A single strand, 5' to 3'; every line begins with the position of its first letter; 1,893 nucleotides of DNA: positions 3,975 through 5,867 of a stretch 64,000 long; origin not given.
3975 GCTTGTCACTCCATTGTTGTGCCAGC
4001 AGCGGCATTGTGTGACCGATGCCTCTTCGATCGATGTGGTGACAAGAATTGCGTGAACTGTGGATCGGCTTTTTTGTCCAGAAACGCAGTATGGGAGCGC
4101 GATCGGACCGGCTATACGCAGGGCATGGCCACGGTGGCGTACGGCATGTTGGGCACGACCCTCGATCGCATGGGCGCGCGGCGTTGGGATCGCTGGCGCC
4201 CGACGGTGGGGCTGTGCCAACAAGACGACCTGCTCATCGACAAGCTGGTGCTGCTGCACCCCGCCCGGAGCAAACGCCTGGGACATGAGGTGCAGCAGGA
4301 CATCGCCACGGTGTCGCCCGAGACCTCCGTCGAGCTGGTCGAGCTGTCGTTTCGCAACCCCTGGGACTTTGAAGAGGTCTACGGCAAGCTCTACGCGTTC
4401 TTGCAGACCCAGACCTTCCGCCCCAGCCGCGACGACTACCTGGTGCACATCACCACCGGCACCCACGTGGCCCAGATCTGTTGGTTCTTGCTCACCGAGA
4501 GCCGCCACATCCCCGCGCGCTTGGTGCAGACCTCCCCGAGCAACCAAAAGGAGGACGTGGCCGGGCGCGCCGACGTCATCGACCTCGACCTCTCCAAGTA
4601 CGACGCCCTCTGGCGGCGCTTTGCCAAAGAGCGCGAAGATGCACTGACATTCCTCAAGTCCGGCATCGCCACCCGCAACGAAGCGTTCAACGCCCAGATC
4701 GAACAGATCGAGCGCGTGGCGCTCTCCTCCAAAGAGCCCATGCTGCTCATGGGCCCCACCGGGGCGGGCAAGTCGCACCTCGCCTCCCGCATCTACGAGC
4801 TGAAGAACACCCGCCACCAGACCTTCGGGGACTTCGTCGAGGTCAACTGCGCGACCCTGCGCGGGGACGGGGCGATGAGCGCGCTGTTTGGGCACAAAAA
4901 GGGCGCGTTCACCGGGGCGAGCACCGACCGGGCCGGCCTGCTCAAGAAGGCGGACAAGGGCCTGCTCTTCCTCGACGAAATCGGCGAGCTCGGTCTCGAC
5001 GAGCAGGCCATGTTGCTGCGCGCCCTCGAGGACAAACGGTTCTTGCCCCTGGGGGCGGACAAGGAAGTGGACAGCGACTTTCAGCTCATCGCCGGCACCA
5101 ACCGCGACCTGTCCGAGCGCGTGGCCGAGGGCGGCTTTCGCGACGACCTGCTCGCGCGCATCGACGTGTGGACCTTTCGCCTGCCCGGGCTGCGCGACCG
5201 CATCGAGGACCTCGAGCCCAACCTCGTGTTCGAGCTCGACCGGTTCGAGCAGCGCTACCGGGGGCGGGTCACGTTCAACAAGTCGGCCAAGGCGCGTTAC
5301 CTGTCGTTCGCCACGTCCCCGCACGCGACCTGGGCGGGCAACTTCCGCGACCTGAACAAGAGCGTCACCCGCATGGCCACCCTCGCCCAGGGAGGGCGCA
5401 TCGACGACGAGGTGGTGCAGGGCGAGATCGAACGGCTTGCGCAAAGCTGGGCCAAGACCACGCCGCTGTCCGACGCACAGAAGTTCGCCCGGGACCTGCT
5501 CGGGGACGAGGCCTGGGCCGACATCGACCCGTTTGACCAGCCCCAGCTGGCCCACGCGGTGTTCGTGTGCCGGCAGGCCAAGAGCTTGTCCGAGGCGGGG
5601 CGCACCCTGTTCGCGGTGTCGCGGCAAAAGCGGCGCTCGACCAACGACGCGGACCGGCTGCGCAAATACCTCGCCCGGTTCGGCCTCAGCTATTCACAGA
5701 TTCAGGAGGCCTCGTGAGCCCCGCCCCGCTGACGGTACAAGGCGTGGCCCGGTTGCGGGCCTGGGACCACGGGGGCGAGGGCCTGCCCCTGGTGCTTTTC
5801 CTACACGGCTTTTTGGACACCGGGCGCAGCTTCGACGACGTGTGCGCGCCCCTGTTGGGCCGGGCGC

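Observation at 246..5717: The rtcR-rsr locus is split by an inserted fasciclin lipoprotein gene that has its own terminator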

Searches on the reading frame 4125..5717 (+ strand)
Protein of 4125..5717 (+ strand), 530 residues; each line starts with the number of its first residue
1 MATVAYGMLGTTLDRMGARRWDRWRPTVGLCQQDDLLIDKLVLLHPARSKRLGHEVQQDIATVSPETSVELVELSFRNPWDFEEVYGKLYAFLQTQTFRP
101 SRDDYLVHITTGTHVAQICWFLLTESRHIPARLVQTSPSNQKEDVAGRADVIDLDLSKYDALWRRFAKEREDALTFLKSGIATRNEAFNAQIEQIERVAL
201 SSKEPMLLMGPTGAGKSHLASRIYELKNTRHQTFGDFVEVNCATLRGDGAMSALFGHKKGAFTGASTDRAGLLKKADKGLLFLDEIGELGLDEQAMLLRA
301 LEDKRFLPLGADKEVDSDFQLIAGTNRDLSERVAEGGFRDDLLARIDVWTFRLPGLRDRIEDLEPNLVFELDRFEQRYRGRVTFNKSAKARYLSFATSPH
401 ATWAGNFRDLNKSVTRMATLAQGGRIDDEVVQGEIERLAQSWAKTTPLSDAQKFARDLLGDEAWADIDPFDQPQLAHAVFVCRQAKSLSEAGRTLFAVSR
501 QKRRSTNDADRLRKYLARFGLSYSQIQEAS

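Call 8: search_protein_families(library=pfam, proteins=[window:4125-5717:+], max_evalue=0.001)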
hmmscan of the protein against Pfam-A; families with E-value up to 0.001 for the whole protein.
window:4125-5717:+ (530 aa): 9 families
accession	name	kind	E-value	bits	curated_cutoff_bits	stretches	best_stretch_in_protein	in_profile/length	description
PF06956.16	RtcR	-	3.3e-78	261.8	23.1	1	3-180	3-183/183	Regulator of RNA terminal phosphate cyclase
PF00158.32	Sigma54_activat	-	1.1e-48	165.6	20.2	1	182-350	2-166/168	Sigma-54 interaction domain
PF14532.12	Sigma54_activ_2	-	4.5e-10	40.3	25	1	188-356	10-138/138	Sigma-54 interaction domain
PF01078.27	Mg_chelatase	-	4.3e-08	33.3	20.3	1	197-326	16-157/207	Magnesium chelatase, subunit ChlI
PF07728.20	AAA_5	-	2.2e-06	28.1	22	1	206-327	2-123/139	AAA domain (dynein-related subfamily)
PF00004.35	AAA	-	2.5e-06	28.4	21.2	1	206-327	1-110/131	ATPase family associated with various cellular activities (AAA)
PF25601.1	AAA_lid_14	-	0.00018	21.7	27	1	357-442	1-81/87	AAA+ ATPase lid domain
PF13191.12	AAA_16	-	0.00046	21.1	32.6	0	193-254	14-82/167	AAA ATPase domain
PF05729.18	NACHT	-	0.00075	19.8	26.7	0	205-295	2-99/167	NACHT domain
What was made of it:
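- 4125..5717 (+): rtcR, encoding CARF-type RtcR N-domain, sigma-54 AAA+ domain with GAFTGA, and C-terminal HTH; 530 aa. PF06956 and PF00158 (call 8).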

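Call 9: search_protein_families(library=ncbifam, proteins=[window:4125-5717:+], max_evalue=0.001)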
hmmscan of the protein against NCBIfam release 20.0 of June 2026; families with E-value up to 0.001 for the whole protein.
window:4125-5717:+ (530 aa): 27 families (the best 25 are shown)
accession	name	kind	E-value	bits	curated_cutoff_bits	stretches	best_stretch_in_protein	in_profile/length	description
NF038308.1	RNA_repair_RtcR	equivalog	2.6e-240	798.8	650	1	2-528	3-529/530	RNA repair transcriptional activator RtcR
TIGR01817.1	nifA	equivalog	3.5e-56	191.1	528.85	1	169-437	186-444/534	nif-specific transcriptional activator NifA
NF003451.0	PRK05022.1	equivalog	1.8e-54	185.4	476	1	181-455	192-456/512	nitric oxide reductase transcriptional regulator NorR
NF011958.0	PRK15429.1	equivalog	1.7e-46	159.1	830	1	181-428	381-619/692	formate hydrogenlyase transcriptional activator FlhA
NF041552.1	TF_PrdR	equivalog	2.3e-46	158.3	795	1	179-436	267-515/577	sigma-54 dependent transcriptional regulator PrdR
NF050807.1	TransRegFlbDCaul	equivalog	2.4e-46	158.6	750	1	181-435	120-365/454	sigma-54-dependent transcriptional regulator FlbD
TIGR01818.1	ntrC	equivalog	9.4e-46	156.5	558.6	1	195-441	150-387/463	nitrogen regulation protein NR(I)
NF008469.0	PRK11361.1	equivalog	1.4e-45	155.9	714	1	178-436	142-391/461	acetoacetate metabolism transcriptional regulator AtoC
TIGR02915.1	PEP_resp_reg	equivalog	8.8e-45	153.4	502.6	1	177-429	137-380/445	PEP-CTERM-box response regulator transcription factor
TIGR02974.1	phageshock_pspF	equivalog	8.4e-43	146.9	443.55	1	184-454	4-264/336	phage shock protein operon transcriptional activator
NF011695.0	PRK15115.1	equivalog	1.3e-41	142.8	763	1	177-435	133-382/445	two-component system response regulator GlrR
TIGR02329.1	propionate_PrpR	equivalog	2e-40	138.9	499.2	1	197-435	229-463/526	propionate catabolism operon regulatory protein PrpR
NF041906.1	V4R_TF_MobR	exception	6.2e-40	137.2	999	1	191-495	243-530/544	phenol degradation transcriptional regulator MobR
NF051870.1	NAssimRespRegNtrX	equivalog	9.5e-40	136.8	600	1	181-427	141-374/452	nitrogen assimilation response regulator NtrX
NF038230.1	Regu_Geo_Pelo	equivalog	2.6e-39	134.8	1200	1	206-518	594-924/935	GPMC system transcriptional regulator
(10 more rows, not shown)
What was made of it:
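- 4125..5717 (+): NCBIfam NF038308, 798.8 bits (call 9).
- Checked: rtcR 4125-5717(+) scores 798.8 bits on the NCBIfam RtcR equivalog, above the 650 cut-off (call 9).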

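Call 21: find_encoding_contigs(protein=window:4125-5717:+, flank=10000, max_places=6)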
Protein window:4125-5717:+ (530 aa): no gene with exactly this product is on record in the collection.
